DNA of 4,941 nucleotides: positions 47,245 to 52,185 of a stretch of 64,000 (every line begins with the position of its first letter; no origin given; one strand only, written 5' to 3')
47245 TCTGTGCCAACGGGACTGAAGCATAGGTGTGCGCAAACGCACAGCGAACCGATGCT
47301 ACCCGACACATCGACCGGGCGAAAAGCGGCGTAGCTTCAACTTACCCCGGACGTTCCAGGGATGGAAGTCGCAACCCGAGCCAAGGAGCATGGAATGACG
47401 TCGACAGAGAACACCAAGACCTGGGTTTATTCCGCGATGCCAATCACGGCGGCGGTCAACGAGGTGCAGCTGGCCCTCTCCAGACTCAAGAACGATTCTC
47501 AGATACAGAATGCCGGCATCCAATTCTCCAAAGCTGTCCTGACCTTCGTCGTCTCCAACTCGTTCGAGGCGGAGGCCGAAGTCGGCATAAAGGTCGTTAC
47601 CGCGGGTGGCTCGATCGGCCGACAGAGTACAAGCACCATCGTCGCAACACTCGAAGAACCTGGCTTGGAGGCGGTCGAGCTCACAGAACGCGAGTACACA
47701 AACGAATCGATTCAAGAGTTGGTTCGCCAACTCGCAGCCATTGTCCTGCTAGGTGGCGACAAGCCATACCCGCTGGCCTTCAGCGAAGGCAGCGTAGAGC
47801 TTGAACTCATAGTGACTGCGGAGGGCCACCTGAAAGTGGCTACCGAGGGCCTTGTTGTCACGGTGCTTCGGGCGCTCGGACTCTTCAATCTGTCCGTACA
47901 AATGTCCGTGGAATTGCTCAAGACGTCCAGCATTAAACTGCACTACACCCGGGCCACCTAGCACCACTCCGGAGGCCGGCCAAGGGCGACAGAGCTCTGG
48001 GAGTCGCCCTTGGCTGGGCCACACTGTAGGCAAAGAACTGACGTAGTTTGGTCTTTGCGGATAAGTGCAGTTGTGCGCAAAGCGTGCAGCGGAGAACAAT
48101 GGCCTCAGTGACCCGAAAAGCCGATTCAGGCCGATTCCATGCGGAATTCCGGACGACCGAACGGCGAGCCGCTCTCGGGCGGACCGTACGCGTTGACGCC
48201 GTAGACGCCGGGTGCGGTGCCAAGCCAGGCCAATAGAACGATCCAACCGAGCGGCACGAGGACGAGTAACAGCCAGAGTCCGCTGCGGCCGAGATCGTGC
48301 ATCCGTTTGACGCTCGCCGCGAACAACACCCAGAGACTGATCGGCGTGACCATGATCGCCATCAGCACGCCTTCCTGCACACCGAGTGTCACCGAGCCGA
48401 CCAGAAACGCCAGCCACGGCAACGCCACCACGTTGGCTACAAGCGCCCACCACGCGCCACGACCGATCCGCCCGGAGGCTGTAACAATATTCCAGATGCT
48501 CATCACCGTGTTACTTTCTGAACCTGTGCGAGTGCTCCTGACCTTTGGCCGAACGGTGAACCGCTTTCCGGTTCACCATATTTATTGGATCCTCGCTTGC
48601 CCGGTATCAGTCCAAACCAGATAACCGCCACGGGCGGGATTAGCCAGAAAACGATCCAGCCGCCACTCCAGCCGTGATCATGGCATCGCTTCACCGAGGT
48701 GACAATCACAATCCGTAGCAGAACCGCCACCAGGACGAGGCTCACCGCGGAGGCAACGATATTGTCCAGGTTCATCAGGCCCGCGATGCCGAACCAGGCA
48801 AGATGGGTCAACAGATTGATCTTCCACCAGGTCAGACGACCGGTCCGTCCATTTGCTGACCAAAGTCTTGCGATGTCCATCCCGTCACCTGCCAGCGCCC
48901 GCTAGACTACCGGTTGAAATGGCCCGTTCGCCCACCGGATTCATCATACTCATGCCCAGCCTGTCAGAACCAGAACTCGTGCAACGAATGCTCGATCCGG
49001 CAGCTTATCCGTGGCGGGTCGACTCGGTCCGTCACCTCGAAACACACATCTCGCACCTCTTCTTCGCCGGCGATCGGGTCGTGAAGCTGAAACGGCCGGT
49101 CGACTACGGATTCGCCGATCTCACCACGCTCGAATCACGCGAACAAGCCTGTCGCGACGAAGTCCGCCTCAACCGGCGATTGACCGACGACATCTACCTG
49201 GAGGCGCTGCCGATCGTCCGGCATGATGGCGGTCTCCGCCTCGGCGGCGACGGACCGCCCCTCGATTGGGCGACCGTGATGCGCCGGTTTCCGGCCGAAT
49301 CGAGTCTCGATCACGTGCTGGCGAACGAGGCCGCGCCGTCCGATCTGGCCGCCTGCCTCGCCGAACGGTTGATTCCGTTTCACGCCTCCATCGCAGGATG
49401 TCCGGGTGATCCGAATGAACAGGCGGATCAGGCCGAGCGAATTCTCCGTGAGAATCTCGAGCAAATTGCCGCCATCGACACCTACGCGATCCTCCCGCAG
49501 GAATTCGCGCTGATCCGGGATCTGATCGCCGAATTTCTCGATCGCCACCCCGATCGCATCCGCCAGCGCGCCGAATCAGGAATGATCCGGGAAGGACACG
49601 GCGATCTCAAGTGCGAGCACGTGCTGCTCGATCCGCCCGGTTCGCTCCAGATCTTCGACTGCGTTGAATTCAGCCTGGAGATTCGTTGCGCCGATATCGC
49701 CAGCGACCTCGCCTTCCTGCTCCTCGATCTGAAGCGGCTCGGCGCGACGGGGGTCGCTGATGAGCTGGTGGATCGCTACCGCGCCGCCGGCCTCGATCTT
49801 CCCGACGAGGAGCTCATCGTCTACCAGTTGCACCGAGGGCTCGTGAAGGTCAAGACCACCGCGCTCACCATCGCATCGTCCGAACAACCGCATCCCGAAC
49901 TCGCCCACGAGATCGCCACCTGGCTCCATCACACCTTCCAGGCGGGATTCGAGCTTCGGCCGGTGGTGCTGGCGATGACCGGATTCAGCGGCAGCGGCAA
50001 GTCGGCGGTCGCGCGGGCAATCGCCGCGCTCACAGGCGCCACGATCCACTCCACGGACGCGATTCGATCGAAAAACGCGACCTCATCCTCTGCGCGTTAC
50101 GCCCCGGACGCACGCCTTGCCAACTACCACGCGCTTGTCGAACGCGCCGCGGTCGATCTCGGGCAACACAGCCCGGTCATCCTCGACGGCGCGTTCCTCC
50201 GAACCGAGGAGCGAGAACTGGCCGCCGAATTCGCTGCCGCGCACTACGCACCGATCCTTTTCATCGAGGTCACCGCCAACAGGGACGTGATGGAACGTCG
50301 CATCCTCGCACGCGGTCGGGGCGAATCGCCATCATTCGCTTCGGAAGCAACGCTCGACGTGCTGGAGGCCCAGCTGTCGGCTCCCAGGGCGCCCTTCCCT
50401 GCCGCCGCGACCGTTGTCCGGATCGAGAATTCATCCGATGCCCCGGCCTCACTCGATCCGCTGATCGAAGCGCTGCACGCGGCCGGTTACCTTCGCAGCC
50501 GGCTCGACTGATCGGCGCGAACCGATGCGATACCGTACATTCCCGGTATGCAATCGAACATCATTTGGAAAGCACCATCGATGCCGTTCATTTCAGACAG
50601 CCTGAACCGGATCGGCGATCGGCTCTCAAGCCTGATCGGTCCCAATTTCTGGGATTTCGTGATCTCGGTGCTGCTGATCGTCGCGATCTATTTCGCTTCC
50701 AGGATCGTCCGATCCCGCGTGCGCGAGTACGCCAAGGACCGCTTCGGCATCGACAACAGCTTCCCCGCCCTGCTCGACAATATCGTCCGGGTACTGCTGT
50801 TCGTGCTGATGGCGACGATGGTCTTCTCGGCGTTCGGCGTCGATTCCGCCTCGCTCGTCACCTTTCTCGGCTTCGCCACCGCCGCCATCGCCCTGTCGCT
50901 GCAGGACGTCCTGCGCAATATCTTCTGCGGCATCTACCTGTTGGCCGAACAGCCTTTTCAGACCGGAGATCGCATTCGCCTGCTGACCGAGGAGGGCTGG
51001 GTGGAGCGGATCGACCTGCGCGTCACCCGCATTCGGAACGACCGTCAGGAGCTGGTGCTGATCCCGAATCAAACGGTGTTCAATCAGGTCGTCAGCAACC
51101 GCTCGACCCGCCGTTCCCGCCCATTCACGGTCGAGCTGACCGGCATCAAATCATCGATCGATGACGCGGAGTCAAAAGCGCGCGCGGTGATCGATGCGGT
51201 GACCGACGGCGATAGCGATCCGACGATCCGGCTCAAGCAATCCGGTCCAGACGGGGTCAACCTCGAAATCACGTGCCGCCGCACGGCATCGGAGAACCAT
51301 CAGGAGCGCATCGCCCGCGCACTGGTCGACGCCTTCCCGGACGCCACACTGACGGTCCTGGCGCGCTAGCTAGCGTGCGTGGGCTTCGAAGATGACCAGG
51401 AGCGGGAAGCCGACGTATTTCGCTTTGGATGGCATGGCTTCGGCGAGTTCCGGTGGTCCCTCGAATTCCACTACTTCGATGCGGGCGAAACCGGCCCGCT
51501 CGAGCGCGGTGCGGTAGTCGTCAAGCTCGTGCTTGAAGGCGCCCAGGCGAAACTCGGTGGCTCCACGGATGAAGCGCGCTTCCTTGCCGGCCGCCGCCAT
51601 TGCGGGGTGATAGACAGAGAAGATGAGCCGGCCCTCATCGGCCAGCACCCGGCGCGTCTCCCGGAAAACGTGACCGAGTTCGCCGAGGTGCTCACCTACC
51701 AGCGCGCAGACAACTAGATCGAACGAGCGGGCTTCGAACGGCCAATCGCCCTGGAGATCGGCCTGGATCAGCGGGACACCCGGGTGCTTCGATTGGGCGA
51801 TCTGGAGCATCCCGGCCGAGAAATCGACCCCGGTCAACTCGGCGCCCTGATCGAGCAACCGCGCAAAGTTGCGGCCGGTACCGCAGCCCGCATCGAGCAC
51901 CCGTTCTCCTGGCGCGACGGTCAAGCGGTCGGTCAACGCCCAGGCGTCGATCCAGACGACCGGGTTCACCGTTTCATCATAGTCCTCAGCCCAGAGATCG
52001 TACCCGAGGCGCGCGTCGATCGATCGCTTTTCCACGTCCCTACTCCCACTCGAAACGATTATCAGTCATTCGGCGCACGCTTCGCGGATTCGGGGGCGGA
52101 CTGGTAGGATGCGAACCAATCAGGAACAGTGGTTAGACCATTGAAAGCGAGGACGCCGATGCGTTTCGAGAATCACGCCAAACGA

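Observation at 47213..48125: Second low-GC islet: orphan protein made of two trypco2-like repeats, flanked by similar short hairpin-forming sequences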

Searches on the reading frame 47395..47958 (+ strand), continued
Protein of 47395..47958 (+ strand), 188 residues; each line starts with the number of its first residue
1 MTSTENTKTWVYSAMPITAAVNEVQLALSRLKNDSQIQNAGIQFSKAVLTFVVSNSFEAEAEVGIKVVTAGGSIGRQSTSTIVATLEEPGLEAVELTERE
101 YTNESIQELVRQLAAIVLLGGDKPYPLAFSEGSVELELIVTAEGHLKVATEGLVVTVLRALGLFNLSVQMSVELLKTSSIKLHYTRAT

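Call 107: search_protein_families(library=pfam, proteins=[L003:2346-3257:-, L003:3481-4455:-, L014:4704-5489:-, L014:5584-6159:-, L013:1365-2231:+, L002:10818-11201:-, L002:11354-11812:+, L015:1468-2064:-, L014:1800-2420:+], max_evalue=0.01)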
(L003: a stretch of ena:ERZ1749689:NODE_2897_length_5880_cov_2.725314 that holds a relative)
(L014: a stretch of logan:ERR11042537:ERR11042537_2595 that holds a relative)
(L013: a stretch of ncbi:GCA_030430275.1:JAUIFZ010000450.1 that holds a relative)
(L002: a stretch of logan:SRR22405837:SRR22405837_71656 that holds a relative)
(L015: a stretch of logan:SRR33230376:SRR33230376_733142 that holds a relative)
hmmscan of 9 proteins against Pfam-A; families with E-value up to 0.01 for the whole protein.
L003:2346-3257:- (303 aa): 0 families

L003:3481-4455:- (324 aa): 0 families

L014:4704-5489:- (261 aa): 0 families

L014:5584-6159:- (191 aa): 4 families
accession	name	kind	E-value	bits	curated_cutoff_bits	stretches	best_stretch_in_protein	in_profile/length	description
PF13384.12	HTH_23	-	0.00074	19.7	24.6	0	23-58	8-44/50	Homeodomain-like domain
PF08279.18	HTH_11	-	0.0035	17.6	25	0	25-49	9-33/55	HTH domain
PF04545.22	Sigma70_r4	-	0.0058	16.6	24.1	0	158-182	19-43/50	Sigma-70, region 4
PF13412.12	HTH_24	-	0.0098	15.9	21.9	0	33-51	19-37/48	Winged helix-turn-helix DNA-binding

L013:1365-2231:+ (289 aa): 1 family
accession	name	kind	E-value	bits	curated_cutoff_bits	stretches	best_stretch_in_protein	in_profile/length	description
PF00384.28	Molybdopterin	-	2.8e-20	73.1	24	1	123-263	1-148/353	Molybdopterin oxidoreductase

L002:10818-11201:- (127 aa): 1 family
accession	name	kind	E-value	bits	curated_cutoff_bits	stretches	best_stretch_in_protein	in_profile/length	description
PF00863.25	Peptidase_C4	-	0.0033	17.1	27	1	20-101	76-153/244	Peptidase family C4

L002:11354-11812:+ (153 aa): 0 families

L015:1468-2064:- (198 aa): 1 family
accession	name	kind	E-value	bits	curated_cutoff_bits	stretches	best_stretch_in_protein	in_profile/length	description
PF16347.10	SGSH_C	-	2.3e-21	77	29.3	2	4-95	18-112/154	N-sulphoglucosamine sulphohydrolase, C-terminal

L014:1800-2420:+ (207 aa): 0 families

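Call 112: find_related_loci(query=P0001, collection=viral_contigs, flank=5000)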
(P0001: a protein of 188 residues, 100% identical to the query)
Query P0001 (188 aa) in viral_contigs; peptide patterns used: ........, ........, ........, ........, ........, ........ (x = any residue, [..] = any of these).
7 stretches matched a pattern, but none encodes a relative of the query by tblastn (E <= 1e-3).

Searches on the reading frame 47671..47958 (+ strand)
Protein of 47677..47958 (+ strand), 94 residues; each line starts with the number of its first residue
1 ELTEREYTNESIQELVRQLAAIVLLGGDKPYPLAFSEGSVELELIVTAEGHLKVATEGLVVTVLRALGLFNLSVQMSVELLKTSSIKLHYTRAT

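Call 4: search_protein_families(library=pfam, proteins=[window:47677-47958:+], max_evalue=10)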
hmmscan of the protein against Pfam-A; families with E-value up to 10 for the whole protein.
window:47677-47958:+ (94 aa): 0 families

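Call 5: search_protein_families(library=padloc, proteins=[window:47677-47958:+], max_evalue=10)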
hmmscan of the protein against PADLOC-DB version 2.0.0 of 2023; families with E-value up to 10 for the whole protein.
window:47677-47958:+ (94 aa): 0 families

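Call 37: search_protein_families(library=pfam, alignment_id=A4, max_evalue=10)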
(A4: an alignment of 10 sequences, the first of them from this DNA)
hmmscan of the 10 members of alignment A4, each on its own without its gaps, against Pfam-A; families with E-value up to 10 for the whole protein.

A. member 1, seq(96 aa): 0 families

B. families by the number of members that match (of 10 scanned): 4 families
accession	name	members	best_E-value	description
PF24004.1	Microp_archaea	1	0.049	Archaeal microprotein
PF25296.1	Decapeptide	1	0.056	Decapeptide repeat region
PF18002.7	T6_Ig_like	1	0.18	T6 antigen Ig like domain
PF01388.27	ARID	1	0.31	ARID/BRIGHT DNA binding domain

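Call 92: find_homologous_proteins(query=A4, max_evalue=1)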
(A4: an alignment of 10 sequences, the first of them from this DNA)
Query A4 (10 sequences) (96 aa, profile of the alignment): 2 proteins with E <= 1 among 2173 candidates.
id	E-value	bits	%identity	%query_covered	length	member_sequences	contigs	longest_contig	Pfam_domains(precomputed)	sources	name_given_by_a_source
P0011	2.2e-23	100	39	65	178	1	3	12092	PF19631.5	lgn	-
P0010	2.0e-20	91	-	-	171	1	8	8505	-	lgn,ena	-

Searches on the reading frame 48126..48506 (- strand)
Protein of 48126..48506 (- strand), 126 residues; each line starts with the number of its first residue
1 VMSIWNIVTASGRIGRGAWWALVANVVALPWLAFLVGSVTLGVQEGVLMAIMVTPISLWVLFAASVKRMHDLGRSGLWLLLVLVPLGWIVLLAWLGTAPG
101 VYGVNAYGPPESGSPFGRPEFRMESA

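Call 4: search_protein_families(library=pfam, proteins=[window:48126-48506:-], max_evalue=10)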
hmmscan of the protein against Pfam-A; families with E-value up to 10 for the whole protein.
window:48126-48506:- (126 aa): 1 family
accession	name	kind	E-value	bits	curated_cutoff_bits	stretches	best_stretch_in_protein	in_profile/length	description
PF05656.20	DUF805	-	8.9e-17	62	25.7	1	8-109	2-111/111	Protein of unknown function (DUF805)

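Call 32: find_encoding_contigs(protein=window:48129-48503:-, flank=10000, max_places=10)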
Protein seq(125 aa) (125 aa): 4 contigs read that carry it; 3 places shown.
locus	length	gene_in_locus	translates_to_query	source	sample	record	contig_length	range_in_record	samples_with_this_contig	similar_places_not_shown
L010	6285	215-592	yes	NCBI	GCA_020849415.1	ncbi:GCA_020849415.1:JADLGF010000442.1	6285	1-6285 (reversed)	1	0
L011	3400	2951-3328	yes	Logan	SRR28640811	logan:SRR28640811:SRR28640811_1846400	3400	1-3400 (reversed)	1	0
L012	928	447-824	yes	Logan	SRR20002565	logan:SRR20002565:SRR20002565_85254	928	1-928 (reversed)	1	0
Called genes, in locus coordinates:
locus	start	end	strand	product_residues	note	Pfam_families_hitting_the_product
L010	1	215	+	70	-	PF05656:DUF805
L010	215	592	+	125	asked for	PF05656:DUF805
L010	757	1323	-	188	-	-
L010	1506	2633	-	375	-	-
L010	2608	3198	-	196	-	PF04542:Sigma70_r2, PF07638:Sigma70_ECF (weak), PF08281:Sigma70_r4_2, PF04545:Sigma70_r4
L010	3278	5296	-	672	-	-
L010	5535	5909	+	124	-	PF00903:Glyoxalase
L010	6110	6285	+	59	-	?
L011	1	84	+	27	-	?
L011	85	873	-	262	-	PF21088:MS_channel_1st (weak), PF00924:MS_channel_2nd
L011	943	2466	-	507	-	PF13207:AAA_17 (faint), PF13671:AAA_33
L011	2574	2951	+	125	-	PF05656:DUF805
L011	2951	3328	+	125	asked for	PF05656:DUF805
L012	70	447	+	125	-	PF05656:DUF805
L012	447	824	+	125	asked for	PF05656:DUF805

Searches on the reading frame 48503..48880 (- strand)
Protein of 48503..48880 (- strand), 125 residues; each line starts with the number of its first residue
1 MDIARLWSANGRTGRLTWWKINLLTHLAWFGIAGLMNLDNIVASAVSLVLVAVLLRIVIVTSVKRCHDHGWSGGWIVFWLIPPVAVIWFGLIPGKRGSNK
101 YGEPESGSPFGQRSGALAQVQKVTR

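Call 4: search_protein_families(library=pfam, proteins=[window:48503-48880:-], max_evalue=10)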
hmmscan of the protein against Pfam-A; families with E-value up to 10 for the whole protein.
window:48503-48880:- (125 aa): 1 family
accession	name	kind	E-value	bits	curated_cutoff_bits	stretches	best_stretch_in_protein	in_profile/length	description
PF05656.20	DUF805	-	1.6e-14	54.7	25.7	1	8-103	3-111/111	Protein of unknown function (DUF805)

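Call 65: find_encoding_contigs(protein=window:48506-48880:-, flank=10000, max_places=10)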
Protein window:48506-48880:- (125 aa): 6 contigs read that carry it; 4 places shown.
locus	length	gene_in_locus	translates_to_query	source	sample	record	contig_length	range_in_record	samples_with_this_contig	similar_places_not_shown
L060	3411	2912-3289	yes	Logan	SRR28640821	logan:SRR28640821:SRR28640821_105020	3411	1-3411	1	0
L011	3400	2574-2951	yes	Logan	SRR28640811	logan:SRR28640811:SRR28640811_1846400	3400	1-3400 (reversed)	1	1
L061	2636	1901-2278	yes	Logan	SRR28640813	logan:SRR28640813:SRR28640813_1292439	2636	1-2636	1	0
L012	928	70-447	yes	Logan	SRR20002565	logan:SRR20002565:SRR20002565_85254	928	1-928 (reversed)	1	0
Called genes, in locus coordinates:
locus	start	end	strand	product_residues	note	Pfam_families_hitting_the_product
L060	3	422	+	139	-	?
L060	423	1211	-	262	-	PF21088:MS_channel_1st (weak), PF00924:MS_channel_2nd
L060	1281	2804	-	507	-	PF13207:AAA_17 (faint), PF13671:AAA_33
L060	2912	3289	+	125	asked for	PF05656:DUF805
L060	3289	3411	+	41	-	?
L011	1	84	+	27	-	?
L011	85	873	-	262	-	PF21088:MS_channel_1st (weak), PF00924:MS_channel_2nd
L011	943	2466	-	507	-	PF13207:AAA_17 (faint), PF13671:AAA_33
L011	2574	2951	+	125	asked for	PF05656:DUF805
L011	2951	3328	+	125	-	PF05656:DUF805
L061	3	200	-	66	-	?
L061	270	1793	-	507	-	PF13207:AAA_17 (faint), PF13671:AAA_33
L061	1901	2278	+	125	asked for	PF05656:DUF805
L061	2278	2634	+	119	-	?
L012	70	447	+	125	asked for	PF05656:DUF805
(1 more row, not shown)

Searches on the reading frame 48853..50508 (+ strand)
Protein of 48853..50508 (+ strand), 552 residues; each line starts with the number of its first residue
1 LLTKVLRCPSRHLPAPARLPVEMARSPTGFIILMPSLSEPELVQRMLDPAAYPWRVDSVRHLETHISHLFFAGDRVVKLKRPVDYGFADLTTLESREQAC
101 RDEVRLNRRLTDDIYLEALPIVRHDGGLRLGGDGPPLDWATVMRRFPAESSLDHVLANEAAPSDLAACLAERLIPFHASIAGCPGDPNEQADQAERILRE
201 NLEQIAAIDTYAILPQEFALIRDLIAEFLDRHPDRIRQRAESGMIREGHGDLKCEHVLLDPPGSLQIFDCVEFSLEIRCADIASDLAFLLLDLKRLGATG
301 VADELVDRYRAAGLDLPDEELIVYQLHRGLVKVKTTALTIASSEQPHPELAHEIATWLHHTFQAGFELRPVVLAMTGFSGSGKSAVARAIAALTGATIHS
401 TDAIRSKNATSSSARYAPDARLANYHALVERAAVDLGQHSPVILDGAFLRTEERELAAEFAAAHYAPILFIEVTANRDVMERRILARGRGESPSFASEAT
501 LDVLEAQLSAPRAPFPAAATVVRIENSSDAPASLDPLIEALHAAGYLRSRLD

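Call 17: search_protein_families(library=pfam, proteins=[window:48853-50508:+], max_evalue=0.001)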
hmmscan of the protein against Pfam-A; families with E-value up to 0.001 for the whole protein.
window:48853-50508:+ (552 aa): 3 families
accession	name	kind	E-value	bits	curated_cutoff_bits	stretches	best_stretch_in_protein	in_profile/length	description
PF13671.12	AAA_33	-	7.4e-18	65.7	27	1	372-511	1-143/143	AAA domain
PF13207.12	AAA_17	-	1.4e-05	25.9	27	1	376-492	1-128/136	AAA domain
PF13238.12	AAA_18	-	0.00097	20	29.4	0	375-490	3-114/128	AAA domain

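Call 55: find_related_loci(query=window:48853-50508:+, collection=genome_contigs, flank=10000)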
Query window:48853-50508:+ (552 aa) in genome_contigs; peptide patterns used: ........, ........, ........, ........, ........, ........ (x = any residue, [..] = any of these).
130 stretches matched a pattern; 43 encode a relative of the query (tblastn E <= 1e-3); 43 distinct loci.
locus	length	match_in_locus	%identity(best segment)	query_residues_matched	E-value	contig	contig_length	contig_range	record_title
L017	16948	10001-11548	43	41-548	1e-124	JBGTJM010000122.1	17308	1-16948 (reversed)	MAG: Thermomicrobiales bacterium isolate JTS-RE29 k141_11003259, whole genome shotgun sequence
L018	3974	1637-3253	43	6-544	4e-123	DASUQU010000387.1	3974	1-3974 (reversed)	MAG TPA_asm: Thermomicrobiales bacterium isolate SMAG_U1689 k141_840465, whole genome shotgun sequence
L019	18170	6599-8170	42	38-551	3e-118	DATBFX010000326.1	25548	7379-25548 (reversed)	MAG TPA_asm: Thermomicrobiales bacterium isolate SMAG_U3822 k141_3116774, whole genome shotgun sequence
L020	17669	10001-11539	42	41-544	1e-115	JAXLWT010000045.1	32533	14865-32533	MAG: Thermomicrobiales bacterium isolate STL-CHL30 C1.275.fa-45, whole genome shotgun sequence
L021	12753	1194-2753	41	36-542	1e-114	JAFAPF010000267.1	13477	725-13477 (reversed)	MAG: Rubrobacter sp. isolate CP_BM_ER_31 BM_ER_k147_4109673, whole genome shotgun sequence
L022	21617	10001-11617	43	23-548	4e-114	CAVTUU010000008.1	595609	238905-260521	MAG: uncultured Chloroflexia bacterium isolate MFD04944.bin.2.67 genome assembly, contig: contig_49790, whole genome sho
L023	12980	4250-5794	43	42-547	9e-114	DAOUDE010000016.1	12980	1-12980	MAG TPA_asm: Thermomicrobiales bacterium isolate M11_10 k145_2829595, whole genome shotgun sequence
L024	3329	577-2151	43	34-549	2e-112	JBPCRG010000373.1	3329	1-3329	MAG: Thermomicrobiales bacterium isolate TH_ant_mag_228 k127_10060551, whole genome shotgun sequence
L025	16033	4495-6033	38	46-547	6e-109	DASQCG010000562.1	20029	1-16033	MAG TPA_asm: Thermomicrobiales bacterium isolate SMAG_U11693 k141_253605, whole genome shotgun sequence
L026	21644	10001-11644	41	11-547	1e-108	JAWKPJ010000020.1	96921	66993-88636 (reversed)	MAG: Thermomicrobiales bacterium isolate AC2.42 AC2.42.fa-20, whole genome shotgun sequence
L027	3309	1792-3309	42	31-524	2e-110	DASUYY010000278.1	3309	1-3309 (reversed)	MAG TPA_asm: Rubrobacter sp. isolate SMAG_U1907 k141_1203414, whole genome shotgun sequence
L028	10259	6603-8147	41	33-539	5e-111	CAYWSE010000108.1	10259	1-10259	MAG TPA_asm: uncultured Sphaerobacteraceae bacterium isolate SRP344714_co2_465 genome assembly, contig: NODE_17280_lengt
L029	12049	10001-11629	43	18-547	1e-103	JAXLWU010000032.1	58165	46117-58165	MAG: Thermomicrobiales bacterium isolate STL-CHL31 C2.82.fa-32, whole genome shotgun sequence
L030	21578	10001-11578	38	31-548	1e-103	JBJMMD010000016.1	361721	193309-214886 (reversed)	MAG: Thermomicrobiales bacterium isolate 12C16O_72h_100_P16_coass_bin_33 k141_2326120, whole genome shotgun sequence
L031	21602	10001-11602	39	20-541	7e-99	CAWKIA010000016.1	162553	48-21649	MAG: uncultured Chloroflexia bacterium isolate MFD02840.bin.1.249 genome assembly, contig: contig_21661, whole genome sh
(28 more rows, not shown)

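Call 100: search_protein_families(library=ncbifam, proteins=[window:48853-50508:+], max_evalue=0.01)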
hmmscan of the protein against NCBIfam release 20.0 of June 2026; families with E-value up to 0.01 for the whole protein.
window:48853-50508:+ (552 aa): 6 families
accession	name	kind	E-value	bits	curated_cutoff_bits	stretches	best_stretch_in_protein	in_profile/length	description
NF008994.0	PRK12337.1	equivalog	0.0012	17.4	603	1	368-418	260-311/492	2-phosphoglycerate kinase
NF010552.0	PRK13946.1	equivalog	0.0028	17.3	186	0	372-543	25-189/198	shikimate kinase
TIGR02322.1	phosphon_PhnN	equivalog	0.0029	17.3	156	0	461-542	105-177/179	phosphonate metabolism protein/1,5-bisphosphokinase (PRPP-forming) PhnN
NF003013.0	PRK03846.1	subfamily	0.0042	16.8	163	1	368-392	26-50/202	adenylyl-sulfate kinase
NF047576.1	opine_ATP_CntF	equivalog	0.009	15.3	385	0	371-408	31-68/264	staphylopine uptake ABC transporter ATP-binding protein CntF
NF047578.1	opine_ATP_CntD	equivalog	0.0095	15.2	380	0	371-408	31-68/266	staphylopine uptake ABC transporter ATP-binding protein CntD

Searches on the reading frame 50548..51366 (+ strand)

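Call 17: search_protein_families(library=pfam, proteins=[window:50548-51366:+], max_evalue=0.001)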
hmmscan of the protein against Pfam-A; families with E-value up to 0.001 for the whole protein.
window:50548-51366:+ (273 aa): 2 families
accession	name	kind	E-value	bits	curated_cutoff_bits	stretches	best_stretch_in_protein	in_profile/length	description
PF00924.24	MS_channel_2nd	-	9.6e-17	61.3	20.2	1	120-186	1-67/68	Mechanosensitive ion channel, beta-domain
PF21088.3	MS_channel_1st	-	6.6e-07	29.6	23.1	1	78-119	1-42/42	Mechanosensitive ion channel, transmembrane helices 2/3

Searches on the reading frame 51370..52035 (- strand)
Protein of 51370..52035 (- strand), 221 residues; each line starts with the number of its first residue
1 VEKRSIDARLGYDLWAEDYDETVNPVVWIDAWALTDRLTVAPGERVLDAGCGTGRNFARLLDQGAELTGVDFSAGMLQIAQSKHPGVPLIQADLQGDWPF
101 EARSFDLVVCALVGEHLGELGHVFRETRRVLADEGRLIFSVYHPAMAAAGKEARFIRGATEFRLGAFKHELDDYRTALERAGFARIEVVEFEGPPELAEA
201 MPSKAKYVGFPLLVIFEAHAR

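Call 17: search_protein_families(library=pfam, proteins=[window:51370-52035:-], max_evalue=0.001)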
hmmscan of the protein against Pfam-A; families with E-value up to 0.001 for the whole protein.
window:51370-52035:- (221 aa): 8 families
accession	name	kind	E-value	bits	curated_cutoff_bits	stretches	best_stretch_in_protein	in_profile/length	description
PF08241.18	Methyltransf_11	-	4e-22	79.1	21.2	1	47-139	1-95/95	Methyltransferase domain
PF13649.12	Methyltransf_25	-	2.3e-20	73.5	27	1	46-135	1-97/97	Methyltransferase domain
PF13489.12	Methyltransf_23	-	9.7e-17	61.6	27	1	41-186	21-162/164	Methyltransferase domain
PF08242.18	Methyltransf_12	-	2.2e-15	57.6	30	1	47-137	1-98/98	Methyltransferase domain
PF13847.12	Methyltransf_31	-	6.7e-14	52.2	27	1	43-143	4-113/145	Methyltransferase domain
PF02353.26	CMAS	-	5.5e-06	26.3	27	1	34-156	54-185/273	Mycolic acid cyclopropane synthetase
PF01209.24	Ubie_methyltran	-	7.8e-06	25.8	20.1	1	34-138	39-150/233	ubiE/COQ5 methyltransferase family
PF07021.18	MetW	-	1e-05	25.7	21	1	40-126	11-97/193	Methionine biosynthesis protein MetW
